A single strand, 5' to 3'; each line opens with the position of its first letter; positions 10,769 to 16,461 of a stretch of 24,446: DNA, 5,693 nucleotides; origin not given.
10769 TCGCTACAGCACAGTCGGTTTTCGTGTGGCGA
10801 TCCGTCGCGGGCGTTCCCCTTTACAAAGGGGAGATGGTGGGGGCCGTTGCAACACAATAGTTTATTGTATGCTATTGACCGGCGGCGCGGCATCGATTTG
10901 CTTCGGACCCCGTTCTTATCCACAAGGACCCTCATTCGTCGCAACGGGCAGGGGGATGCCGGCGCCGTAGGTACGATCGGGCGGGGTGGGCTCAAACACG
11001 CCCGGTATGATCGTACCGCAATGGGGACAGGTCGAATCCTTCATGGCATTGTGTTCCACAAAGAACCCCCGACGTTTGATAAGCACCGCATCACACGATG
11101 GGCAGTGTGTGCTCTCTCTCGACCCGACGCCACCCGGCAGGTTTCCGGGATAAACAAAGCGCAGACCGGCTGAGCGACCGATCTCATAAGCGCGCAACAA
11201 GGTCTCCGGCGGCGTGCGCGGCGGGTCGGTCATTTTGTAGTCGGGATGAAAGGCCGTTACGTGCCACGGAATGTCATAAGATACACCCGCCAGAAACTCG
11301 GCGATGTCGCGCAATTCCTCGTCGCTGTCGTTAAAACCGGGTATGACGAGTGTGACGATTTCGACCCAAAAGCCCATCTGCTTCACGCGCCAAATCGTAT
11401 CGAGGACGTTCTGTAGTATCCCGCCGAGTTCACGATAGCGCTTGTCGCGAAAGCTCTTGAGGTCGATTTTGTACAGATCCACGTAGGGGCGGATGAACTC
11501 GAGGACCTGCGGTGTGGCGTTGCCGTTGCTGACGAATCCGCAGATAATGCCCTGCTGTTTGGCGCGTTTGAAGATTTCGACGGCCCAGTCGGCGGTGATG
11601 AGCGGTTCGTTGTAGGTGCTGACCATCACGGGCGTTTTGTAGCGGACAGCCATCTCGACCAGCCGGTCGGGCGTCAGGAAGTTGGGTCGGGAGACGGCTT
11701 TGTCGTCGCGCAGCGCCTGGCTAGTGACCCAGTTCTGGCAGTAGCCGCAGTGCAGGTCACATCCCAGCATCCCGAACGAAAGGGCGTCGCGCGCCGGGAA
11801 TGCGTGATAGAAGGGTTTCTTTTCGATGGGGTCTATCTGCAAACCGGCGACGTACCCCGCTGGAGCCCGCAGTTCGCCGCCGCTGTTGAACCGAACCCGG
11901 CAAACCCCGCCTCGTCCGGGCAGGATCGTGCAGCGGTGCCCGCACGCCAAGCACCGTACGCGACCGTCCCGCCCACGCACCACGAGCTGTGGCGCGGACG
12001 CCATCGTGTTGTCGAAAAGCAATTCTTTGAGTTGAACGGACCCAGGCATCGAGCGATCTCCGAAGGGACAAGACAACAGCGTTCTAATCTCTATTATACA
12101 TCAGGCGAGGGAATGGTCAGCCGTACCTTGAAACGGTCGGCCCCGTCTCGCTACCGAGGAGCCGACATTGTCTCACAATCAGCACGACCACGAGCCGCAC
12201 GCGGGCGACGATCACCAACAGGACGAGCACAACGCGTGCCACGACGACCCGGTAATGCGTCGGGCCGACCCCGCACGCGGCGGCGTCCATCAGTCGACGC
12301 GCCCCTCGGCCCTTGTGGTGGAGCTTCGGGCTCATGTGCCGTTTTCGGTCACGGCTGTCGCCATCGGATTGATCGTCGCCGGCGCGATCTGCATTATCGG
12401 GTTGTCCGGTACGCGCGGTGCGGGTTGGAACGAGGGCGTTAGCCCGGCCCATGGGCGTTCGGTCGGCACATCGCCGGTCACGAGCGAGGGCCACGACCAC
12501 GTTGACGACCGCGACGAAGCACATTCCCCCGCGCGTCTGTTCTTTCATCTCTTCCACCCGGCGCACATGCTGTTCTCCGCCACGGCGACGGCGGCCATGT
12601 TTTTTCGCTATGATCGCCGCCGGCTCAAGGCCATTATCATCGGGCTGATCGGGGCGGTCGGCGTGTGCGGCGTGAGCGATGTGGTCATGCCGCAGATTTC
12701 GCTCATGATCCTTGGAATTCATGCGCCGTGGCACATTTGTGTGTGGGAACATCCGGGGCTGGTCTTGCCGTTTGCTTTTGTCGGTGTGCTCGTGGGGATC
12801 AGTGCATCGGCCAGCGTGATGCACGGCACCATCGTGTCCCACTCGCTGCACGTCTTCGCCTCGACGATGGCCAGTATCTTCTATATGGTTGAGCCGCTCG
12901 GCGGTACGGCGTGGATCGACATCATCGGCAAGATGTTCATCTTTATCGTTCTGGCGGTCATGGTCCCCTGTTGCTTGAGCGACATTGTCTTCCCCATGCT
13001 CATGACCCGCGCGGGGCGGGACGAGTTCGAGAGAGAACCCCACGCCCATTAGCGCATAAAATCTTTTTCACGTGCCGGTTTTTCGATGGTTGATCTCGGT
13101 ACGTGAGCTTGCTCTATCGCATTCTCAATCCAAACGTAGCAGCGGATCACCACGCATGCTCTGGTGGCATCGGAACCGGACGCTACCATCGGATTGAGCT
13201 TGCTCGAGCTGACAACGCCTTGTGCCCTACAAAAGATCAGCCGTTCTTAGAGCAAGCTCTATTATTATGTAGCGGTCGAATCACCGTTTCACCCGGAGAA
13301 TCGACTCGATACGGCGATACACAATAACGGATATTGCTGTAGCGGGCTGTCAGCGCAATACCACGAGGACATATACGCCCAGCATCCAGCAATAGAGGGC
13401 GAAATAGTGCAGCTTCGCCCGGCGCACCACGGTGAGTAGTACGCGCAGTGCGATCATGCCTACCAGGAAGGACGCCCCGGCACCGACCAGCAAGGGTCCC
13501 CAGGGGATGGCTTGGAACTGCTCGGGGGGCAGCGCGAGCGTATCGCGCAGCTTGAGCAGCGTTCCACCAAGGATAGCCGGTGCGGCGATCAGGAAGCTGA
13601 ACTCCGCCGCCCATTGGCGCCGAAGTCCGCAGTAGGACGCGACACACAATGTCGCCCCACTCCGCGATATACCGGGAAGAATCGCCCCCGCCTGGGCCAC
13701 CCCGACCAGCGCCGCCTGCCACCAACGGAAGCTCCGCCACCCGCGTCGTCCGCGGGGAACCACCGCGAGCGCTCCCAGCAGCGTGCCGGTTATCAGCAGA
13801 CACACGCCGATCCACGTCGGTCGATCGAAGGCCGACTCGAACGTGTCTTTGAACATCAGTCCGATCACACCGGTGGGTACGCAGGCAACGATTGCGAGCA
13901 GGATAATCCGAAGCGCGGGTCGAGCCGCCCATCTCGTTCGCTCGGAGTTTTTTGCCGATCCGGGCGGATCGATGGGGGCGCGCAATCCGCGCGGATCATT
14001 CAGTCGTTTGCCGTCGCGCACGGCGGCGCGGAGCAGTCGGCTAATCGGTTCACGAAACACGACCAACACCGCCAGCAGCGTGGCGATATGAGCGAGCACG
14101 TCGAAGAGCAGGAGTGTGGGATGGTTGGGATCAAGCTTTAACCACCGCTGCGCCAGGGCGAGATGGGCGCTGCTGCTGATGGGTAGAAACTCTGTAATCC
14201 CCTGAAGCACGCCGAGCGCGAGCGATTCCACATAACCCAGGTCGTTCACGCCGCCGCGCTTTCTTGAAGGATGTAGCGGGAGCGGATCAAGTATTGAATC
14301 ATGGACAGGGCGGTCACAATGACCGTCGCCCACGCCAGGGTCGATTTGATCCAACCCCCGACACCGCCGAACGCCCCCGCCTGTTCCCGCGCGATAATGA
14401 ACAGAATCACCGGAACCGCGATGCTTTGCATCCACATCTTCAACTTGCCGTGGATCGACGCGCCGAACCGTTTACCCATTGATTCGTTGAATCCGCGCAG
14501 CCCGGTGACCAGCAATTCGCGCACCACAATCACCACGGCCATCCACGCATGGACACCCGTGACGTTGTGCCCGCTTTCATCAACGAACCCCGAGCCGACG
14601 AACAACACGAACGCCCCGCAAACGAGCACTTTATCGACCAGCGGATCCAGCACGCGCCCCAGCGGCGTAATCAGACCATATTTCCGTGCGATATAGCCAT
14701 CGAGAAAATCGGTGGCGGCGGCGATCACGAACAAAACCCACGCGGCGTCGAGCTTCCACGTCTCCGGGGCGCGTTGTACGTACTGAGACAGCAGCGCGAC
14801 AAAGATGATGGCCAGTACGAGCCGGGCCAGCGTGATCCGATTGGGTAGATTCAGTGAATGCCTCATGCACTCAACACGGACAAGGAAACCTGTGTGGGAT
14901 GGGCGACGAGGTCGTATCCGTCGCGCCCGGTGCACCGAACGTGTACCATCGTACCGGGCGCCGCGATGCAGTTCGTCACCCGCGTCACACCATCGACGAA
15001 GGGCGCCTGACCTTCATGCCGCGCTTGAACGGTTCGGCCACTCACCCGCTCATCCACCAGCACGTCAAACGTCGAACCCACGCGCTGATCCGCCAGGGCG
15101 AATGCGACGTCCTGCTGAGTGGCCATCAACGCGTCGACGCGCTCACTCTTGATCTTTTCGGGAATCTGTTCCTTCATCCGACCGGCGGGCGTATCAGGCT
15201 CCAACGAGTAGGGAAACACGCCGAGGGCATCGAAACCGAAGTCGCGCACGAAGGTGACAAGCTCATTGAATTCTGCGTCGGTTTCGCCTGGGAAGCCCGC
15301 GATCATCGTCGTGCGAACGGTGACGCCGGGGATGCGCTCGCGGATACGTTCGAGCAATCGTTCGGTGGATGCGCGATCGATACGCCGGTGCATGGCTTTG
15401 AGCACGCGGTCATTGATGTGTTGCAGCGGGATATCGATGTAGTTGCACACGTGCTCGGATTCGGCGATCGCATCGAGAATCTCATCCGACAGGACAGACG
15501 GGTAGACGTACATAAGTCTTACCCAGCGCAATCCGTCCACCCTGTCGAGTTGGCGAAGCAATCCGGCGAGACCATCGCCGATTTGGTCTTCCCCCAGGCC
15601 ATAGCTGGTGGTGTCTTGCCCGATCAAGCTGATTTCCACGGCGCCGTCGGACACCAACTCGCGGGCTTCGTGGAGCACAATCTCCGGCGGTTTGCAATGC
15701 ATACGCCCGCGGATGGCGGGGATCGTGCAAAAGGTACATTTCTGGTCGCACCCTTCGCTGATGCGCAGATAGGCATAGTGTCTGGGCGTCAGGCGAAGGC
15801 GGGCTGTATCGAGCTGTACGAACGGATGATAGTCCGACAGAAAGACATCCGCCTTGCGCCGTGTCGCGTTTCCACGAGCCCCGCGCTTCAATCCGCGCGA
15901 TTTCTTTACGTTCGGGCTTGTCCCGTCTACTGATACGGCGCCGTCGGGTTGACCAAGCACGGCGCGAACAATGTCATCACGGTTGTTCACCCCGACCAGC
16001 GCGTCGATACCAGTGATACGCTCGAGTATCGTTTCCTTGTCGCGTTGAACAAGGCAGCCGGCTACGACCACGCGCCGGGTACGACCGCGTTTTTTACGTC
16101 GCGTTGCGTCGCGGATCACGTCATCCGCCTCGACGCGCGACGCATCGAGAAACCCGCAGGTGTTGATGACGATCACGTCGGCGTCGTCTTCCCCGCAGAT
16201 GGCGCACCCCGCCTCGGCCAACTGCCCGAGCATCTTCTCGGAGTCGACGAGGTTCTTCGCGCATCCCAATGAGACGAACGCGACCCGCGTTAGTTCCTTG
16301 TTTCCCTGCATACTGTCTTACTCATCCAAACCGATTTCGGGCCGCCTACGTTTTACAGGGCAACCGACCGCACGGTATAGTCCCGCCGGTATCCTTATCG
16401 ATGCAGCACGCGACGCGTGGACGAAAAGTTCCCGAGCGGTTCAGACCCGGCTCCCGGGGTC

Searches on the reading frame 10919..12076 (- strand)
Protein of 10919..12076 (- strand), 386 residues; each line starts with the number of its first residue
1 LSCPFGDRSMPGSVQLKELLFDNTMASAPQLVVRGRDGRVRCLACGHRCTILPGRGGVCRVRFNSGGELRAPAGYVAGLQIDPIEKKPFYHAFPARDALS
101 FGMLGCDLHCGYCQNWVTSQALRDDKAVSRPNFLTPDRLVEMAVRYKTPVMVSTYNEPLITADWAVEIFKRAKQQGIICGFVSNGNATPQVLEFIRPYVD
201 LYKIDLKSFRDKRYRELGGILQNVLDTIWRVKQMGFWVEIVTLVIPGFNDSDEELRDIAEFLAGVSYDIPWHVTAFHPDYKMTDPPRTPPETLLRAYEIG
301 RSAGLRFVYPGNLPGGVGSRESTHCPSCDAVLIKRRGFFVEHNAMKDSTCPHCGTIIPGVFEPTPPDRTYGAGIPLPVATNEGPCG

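Call 7: search_protein_families(library=pfam, proteins=[window:10919-12076:-], max_evalue=0.001)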
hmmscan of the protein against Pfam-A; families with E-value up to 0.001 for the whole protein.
window:10919-12076:- (386 aa): 1 family
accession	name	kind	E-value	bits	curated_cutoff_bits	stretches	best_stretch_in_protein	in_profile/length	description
PF04055.27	Radical_SAM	-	1.7e-20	74.3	29.5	1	105-260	6-164/166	Radical SAM superfamily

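Call 31: search_protein_families(library=ncbifam, proteins=[window:10919-12076:-], max_evalue=0.01)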
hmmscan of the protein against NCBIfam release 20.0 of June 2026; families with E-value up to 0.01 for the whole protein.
window:10919-12076:- (386 aa): 19 families
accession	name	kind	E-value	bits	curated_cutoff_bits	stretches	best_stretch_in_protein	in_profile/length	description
TIGR04337.1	AmmeMemoSam_rS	hypoth_equivalog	2.9e-82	276.3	220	1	36-365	8-337/349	AmmeMemoRadiSam system radical SAM enzyme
TIGR02493.1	PFLA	equivalog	2.7e-16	59.7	231.75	1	103-264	22-185/235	pyruvate formate-lyase-activating protein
NF048010.1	SfplDhtActHpsHDes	equivalog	2.6e-15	56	430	1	156-277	140-264/298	(2S)-3-sulfopropanediol dehydratase activating enzyme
TIGR04041.1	activase_YjjW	hypoth_equivalog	1e-14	54.7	250.2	1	157-278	118-240/276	YjjW family glycine radical enzyme activase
TIGR02494.1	PFLE_PFLC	subfamily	1.6e-13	50.6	174.35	1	157-265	133-242/293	glycyl-radical enzyme activating protein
NF033719.1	ind_deCO2_activ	equivalog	1.6e-12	47.4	425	1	148-263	131-246/302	indoleacetate decarboxylase activase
TIGR04395.1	cutC_activ_rSAM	equivalog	2.5e-12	46.7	360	1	157-267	139-250/309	choline TMA-lyase-activating enzyme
TIGR04003.1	rSAM_BssD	equivalog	1.1e-11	44.5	496.45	1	156-267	136-249/314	[benzylsuccinate synthase]-activating enzyme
NF043069.1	T4HPD_activ_SAM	equivalog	1.4e-10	41.1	425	1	156-266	132-243/299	trans-4-hydroxy-L-proline dehydratase activase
NF048008.1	SfplDhtActHpfHKleb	equivalog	7.7e-09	35.3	500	1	150-262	130-242/308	(2S)-3-sulfopropanediol dehydratase activating enzyme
NF008356.0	PRK11145.1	equivalog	1.9e-08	33.9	375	1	103-264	27-190/246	pyruvate formate lyase 1-activating protein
NF033717.2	HPDL_rSAM_activ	equivalog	2.9e-08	33.3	420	1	156-265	139-251/311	4-hydroxyphenylacetate decarboxylase activase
TIGR02495.1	NrdG2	equivalog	6.6e-07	28.9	131.15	1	102-263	22-181/193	anaerobic ribonucleoside-triphosphate reductase activating protein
TIGR02666.1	moaA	equivalog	4.5e-06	25.9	284.05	1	106-266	20-184/336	GTP 3',8-cyclase MoaA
NF007483.0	PRK10076.1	equivalog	4.3e-05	22.8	326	1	156-277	126-247/292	[formate-C-acetyltransferase]-activating enzyme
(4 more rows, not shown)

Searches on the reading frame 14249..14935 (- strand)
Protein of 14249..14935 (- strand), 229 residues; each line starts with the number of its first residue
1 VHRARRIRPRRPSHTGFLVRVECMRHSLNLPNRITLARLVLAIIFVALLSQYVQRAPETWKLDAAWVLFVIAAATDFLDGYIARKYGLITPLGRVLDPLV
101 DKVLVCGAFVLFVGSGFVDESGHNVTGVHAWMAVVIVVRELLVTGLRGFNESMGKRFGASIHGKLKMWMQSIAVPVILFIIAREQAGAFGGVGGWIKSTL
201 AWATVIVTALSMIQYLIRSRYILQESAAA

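Call 8: search_protein_families(library=pfam, proteins=[window:14249-14935:-], max_evalue=0.001)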
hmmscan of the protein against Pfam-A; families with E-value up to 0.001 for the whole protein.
window:14249-14935:- (229 aa): 1 family
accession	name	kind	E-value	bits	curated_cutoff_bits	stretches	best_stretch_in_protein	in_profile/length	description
PF01066.26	CDP-OH_P_transf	-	5.7e-35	121.4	22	1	28-208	1-150/152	CDP-alcohol phosphatidyltransferase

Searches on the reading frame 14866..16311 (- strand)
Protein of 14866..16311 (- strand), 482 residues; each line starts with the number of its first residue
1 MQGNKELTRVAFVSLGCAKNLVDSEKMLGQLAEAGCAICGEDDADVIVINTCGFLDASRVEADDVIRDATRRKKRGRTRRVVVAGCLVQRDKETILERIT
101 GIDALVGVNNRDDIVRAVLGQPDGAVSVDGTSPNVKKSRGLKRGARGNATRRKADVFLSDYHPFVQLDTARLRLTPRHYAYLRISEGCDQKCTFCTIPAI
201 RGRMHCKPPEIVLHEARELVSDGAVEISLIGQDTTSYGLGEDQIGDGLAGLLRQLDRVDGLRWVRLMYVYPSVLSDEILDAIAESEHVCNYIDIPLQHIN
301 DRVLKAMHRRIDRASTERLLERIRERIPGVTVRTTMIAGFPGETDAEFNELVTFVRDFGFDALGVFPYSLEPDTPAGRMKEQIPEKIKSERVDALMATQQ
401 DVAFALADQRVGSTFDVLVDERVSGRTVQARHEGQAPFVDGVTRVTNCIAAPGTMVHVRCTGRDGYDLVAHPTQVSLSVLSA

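Call 8: search_protein_families(library=pfam, proteins=[window:14866-16311:-], max_evalue=0.001)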
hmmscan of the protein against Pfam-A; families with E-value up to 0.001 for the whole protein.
window:14866-16311:- (482 aa): 3 families
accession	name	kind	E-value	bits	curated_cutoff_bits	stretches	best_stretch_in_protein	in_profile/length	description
PF04055.27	Radical_SAM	-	4.9e-25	89.1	29.5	1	184-354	3-165/166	Radical SAM superfamily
PF00919.26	UPF0004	-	5.8e-22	78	27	1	9-107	1-98/98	Uncharacterized protein family UPF0004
PF18693.7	TRAM_2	-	3.4e-12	46.8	27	1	411-470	1-60/63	TRAM domain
